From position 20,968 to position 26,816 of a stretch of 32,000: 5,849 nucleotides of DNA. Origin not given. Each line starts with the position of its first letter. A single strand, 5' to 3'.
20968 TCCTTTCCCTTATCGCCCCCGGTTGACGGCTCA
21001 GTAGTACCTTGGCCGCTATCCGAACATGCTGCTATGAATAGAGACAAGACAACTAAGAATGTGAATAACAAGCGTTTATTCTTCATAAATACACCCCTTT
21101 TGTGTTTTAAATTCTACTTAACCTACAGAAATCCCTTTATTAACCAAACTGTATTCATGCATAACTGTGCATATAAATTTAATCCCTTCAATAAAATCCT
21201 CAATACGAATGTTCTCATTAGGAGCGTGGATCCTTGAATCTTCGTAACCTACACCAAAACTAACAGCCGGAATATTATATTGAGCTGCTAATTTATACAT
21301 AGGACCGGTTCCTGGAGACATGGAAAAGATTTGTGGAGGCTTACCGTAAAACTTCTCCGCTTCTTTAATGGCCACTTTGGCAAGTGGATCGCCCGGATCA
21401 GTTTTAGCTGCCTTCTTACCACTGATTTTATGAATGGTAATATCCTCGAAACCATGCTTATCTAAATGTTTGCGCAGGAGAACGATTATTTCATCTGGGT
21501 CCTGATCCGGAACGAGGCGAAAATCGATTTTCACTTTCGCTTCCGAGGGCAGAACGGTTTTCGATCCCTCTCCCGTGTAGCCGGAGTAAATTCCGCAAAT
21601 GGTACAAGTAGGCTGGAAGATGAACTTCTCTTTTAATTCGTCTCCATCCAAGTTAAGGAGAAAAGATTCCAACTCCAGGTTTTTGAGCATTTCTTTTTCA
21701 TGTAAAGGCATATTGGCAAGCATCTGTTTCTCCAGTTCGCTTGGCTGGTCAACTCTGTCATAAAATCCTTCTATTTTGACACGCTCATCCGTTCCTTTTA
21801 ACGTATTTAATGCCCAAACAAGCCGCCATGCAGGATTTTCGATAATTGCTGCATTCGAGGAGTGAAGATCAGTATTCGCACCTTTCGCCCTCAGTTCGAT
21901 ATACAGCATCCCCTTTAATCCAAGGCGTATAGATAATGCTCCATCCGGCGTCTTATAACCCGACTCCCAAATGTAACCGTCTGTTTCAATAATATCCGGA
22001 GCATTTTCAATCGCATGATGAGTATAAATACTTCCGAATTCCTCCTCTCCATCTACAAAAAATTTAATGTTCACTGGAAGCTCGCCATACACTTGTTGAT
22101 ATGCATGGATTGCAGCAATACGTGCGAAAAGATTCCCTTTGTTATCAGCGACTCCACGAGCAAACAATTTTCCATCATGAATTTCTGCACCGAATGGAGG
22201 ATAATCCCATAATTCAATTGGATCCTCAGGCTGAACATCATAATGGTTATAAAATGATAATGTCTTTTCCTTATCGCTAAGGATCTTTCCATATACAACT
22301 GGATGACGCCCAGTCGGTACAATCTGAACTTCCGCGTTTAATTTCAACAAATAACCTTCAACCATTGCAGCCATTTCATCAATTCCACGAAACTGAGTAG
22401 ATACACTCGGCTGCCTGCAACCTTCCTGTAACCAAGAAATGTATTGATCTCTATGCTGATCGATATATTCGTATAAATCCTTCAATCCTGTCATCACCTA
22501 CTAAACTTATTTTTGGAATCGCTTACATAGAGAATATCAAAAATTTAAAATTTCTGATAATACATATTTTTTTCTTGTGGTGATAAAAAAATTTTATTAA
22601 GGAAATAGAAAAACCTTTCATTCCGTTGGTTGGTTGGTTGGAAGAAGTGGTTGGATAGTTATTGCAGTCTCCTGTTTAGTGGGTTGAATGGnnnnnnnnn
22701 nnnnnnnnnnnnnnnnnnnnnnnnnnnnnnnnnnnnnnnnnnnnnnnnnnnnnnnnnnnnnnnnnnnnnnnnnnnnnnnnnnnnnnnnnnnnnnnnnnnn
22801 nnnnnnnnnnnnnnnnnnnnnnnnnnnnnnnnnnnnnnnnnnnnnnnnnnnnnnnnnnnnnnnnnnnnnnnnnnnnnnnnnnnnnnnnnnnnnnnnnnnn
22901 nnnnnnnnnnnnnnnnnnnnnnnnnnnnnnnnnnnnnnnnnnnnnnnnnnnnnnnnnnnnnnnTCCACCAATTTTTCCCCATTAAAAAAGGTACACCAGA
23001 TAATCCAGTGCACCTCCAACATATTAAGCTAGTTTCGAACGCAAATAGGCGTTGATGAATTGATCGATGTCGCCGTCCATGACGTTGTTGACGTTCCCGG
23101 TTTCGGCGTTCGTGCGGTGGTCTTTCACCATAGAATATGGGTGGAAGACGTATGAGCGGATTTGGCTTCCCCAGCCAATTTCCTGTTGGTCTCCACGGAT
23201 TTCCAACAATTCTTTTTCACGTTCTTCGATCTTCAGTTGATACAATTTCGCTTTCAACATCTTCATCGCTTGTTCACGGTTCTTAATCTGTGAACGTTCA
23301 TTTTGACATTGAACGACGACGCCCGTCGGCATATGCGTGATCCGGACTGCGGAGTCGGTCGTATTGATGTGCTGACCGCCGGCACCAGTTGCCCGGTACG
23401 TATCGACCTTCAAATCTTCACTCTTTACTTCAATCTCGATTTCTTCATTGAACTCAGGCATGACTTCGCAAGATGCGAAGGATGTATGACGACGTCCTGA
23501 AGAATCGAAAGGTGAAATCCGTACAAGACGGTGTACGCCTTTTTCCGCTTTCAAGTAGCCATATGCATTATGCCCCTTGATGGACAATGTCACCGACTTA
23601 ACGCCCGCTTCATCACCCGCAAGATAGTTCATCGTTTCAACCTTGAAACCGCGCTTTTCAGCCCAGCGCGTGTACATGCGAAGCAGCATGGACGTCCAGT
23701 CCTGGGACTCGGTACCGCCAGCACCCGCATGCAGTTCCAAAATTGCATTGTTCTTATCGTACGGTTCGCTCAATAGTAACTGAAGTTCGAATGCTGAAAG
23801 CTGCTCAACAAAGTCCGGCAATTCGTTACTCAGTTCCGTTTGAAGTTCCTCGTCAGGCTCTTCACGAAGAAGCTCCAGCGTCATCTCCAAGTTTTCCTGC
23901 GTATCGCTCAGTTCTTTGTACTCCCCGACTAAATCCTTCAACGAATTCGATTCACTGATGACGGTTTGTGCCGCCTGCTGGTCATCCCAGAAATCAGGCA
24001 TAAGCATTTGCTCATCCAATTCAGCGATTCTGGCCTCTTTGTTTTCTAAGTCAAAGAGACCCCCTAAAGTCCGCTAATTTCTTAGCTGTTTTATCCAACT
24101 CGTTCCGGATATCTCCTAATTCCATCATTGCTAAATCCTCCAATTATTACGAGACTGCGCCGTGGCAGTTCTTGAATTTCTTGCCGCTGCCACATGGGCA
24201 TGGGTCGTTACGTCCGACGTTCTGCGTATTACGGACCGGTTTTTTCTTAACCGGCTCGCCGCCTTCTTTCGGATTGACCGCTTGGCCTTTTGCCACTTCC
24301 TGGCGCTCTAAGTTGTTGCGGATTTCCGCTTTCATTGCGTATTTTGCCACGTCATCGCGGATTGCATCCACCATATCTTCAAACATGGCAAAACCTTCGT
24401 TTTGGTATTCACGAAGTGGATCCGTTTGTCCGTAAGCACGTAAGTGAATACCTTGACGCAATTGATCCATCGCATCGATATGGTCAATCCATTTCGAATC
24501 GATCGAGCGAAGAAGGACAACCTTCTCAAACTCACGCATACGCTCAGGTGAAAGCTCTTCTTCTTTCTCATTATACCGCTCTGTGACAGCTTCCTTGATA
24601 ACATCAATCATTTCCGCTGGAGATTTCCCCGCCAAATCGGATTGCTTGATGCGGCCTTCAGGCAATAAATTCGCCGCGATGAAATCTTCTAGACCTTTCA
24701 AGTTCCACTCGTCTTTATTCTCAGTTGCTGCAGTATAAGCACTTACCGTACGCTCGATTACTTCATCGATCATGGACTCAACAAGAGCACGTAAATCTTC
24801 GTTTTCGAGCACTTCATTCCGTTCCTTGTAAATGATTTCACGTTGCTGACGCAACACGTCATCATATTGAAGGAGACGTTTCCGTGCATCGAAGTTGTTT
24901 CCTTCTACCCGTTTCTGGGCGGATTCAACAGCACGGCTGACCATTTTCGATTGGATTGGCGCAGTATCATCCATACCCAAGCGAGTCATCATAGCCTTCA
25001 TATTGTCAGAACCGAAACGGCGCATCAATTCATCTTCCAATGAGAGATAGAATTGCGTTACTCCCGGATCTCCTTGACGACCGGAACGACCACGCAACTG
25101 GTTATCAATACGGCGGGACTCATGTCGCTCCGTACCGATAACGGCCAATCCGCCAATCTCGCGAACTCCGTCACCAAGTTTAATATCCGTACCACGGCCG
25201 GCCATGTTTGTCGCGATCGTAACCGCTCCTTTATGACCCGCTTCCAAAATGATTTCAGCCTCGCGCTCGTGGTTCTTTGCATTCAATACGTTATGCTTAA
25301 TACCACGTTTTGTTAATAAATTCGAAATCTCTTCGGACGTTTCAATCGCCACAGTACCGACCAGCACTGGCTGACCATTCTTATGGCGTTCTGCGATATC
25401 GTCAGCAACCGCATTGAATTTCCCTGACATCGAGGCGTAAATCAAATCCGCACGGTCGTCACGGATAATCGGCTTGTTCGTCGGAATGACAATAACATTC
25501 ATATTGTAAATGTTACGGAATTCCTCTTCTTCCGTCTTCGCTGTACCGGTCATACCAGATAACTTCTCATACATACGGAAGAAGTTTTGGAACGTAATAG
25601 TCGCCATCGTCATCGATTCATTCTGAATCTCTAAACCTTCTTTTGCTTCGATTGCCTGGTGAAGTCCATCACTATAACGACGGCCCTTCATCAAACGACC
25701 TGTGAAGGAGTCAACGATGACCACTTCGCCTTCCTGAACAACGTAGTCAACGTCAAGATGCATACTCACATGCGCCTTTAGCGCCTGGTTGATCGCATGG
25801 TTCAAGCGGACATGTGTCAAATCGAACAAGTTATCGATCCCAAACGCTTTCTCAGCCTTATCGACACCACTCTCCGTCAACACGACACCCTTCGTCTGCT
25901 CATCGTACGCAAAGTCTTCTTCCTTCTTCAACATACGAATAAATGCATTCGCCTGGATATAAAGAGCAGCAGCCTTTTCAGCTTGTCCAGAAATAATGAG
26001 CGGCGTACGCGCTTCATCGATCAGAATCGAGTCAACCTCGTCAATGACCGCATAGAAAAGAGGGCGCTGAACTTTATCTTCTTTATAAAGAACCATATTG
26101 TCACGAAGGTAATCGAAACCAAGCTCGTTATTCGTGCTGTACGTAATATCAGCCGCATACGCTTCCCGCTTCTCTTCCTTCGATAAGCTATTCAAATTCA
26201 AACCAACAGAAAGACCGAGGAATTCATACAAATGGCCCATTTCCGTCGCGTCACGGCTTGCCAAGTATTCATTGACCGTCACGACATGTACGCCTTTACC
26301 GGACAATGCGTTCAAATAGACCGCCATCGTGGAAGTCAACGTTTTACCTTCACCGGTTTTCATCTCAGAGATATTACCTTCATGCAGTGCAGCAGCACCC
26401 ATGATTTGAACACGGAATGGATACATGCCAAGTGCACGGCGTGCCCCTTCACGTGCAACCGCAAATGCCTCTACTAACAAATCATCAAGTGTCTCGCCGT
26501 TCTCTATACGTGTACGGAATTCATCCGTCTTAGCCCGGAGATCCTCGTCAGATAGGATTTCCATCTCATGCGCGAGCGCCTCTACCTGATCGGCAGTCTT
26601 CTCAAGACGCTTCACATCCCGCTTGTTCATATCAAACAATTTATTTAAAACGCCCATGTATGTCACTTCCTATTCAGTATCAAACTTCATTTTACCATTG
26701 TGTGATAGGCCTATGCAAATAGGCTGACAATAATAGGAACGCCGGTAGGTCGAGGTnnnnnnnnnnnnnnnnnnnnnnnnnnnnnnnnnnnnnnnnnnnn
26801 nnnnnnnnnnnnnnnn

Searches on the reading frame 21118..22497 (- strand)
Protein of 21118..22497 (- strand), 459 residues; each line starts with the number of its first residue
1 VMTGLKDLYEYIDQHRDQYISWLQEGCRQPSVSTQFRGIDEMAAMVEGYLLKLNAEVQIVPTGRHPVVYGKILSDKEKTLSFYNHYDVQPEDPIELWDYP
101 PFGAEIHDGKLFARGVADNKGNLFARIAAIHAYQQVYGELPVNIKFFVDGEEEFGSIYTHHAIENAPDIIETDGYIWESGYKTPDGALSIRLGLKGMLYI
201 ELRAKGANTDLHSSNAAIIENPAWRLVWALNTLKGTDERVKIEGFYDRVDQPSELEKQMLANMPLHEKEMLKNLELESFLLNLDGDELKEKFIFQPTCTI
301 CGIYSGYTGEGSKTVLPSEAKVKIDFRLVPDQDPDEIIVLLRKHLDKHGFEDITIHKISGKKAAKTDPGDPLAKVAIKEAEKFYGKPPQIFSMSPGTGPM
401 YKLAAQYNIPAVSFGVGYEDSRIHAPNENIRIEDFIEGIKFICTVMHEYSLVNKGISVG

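Call 80: search_protein_families(library=pfam, proteins=[window:21118-22497:-], max_evalue=0.00001)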
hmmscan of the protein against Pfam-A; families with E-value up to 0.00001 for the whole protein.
window:21118-22497:- (459 aa): 2 families
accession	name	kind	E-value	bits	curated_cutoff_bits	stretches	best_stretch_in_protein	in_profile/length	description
PF01546.33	Peptidase_M20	-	8.3e-28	98.1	24.6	1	82-446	2-204/206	Peptidase family M20/M25/M40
PF07687.19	M20_dimer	-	1.2e-13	51.4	21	1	193-351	2-105/107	Peptidase dimerisation domain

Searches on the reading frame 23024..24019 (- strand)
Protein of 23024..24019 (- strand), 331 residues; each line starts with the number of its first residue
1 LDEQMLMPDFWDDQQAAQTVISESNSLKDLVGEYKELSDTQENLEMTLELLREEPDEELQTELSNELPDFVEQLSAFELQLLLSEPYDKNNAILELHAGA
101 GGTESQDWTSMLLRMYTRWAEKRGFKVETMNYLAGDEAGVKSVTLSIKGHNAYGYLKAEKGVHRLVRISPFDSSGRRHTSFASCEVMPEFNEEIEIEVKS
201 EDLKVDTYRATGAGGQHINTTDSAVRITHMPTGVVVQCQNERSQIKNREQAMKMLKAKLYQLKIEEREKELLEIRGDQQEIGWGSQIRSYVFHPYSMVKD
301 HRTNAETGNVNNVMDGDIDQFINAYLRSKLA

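Call 80: search_protein_families(library=pfam, proteins=[window:23024-24019:-], max_evalue=0.00001)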
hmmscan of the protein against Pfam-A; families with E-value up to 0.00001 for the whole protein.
window:23024-24019:- (331 aa): 2 families
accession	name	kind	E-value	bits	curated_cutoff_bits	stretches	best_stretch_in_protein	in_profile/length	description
PF03462.23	PCRF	-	7.9e-62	209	24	1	2-183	9-193/194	PCRF domain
PF00472.26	RF-1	-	4.9e-45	152.6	35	1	192-302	1-116/116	RF-1 domain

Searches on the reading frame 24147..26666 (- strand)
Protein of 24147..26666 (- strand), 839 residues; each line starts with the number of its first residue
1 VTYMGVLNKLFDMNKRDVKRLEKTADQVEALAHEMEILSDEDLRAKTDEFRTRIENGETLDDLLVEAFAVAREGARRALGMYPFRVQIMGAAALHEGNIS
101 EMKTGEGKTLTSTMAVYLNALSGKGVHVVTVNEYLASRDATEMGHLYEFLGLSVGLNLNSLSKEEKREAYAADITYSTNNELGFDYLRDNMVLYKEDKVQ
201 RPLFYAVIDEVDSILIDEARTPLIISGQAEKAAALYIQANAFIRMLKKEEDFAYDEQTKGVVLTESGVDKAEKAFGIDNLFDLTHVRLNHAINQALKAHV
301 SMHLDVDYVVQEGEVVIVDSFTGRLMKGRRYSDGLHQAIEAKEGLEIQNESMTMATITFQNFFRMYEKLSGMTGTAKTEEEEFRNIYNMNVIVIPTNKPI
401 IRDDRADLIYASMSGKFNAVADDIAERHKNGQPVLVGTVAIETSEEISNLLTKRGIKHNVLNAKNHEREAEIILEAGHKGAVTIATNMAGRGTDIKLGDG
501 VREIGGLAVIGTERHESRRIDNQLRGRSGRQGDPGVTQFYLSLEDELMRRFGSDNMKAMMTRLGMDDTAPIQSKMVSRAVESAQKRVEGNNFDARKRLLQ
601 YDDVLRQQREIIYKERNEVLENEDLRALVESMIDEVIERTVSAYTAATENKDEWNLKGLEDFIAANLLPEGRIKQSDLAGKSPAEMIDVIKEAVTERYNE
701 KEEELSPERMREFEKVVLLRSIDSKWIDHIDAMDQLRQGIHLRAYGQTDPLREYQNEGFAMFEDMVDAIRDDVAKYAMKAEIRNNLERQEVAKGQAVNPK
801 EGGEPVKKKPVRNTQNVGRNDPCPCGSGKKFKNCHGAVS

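Call 80: search_protein_families(library=pfam, proteins=[window:24147-26666:-], max_evalue=0.00001)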
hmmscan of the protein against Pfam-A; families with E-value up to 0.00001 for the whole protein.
window:24147-26666:- (839 aa): 5 families
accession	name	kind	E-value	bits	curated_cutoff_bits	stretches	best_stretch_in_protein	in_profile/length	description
PF07517.20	SecA_DEAD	-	3.4e-127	424.1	24.6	1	9-384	3-290/290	SecA DEAD-like domain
PF21090.3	P-loop_SecA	-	6.4e-80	268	27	2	399-499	1-101/205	SecA P-loop domain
PF07516.18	SecA_SW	-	9.7e-73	244.9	26.7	1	570-780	1-199/200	SecA Wing and Scaffold domain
PF01043.26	SecA_PP_bind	-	1.7e-42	144.9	23.5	1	233-340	3-110/110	SecA preprotein cross-linking domain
PF02810.21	SEC-C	-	2.2e-10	40.6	20.4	1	819-836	1-18/19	SEC-C motif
